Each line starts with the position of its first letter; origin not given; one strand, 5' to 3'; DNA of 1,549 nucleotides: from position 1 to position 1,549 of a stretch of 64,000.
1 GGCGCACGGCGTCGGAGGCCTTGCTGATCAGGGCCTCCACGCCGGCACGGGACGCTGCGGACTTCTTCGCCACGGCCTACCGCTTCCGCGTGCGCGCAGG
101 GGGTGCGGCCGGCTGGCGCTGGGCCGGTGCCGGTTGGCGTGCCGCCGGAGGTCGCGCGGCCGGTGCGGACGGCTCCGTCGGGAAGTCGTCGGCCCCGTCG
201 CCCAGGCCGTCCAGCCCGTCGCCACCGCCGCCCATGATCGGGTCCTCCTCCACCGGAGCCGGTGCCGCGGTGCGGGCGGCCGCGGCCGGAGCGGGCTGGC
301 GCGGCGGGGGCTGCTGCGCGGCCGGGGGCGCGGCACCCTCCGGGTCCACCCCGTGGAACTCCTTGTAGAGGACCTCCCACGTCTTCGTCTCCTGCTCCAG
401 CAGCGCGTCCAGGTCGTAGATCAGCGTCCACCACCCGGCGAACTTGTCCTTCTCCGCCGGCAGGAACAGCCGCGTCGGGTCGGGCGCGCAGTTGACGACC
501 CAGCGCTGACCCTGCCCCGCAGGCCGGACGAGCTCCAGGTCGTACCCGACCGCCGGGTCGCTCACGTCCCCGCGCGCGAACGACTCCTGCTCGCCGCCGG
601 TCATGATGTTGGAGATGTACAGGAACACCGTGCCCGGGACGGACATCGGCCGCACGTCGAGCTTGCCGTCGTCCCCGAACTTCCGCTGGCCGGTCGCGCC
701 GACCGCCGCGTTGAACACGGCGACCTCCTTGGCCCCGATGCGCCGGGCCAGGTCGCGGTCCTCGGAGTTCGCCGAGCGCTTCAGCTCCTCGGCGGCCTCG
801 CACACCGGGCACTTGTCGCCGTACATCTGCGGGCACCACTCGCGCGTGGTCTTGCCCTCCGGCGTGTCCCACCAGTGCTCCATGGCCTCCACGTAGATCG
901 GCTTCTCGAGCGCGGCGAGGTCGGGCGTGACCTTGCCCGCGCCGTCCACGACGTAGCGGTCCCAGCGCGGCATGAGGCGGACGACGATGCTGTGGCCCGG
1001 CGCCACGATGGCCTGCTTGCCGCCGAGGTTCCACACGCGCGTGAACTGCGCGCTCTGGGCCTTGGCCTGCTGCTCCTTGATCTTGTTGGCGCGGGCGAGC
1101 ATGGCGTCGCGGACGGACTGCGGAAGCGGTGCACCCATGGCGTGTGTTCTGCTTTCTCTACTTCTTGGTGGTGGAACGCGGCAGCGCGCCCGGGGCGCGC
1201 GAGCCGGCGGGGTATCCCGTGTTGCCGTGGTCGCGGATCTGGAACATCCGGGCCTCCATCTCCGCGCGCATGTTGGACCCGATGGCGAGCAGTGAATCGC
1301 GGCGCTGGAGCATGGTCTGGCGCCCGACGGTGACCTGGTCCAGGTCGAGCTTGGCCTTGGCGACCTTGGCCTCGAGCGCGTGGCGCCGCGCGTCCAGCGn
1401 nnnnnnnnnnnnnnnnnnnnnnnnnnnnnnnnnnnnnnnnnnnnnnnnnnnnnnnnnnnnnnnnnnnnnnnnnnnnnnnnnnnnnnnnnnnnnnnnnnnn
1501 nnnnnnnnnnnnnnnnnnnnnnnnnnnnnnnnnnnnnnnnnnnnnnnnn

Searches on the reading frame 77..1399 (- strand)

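Call 72: search_protein_families(library=pfam, proteins=[window:77-1399:-], max_evalue=0.01)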
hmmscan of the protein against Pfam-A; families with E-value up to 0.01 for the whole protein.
window:77-1399:- (440 aa): 1 family
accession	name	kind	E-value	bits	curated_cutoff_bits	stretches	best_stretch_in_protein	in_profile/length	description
PF08804.16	gp32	-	6.5e-06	26.8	26.8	1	191-340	48-195/208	gp32 DNA binding protein like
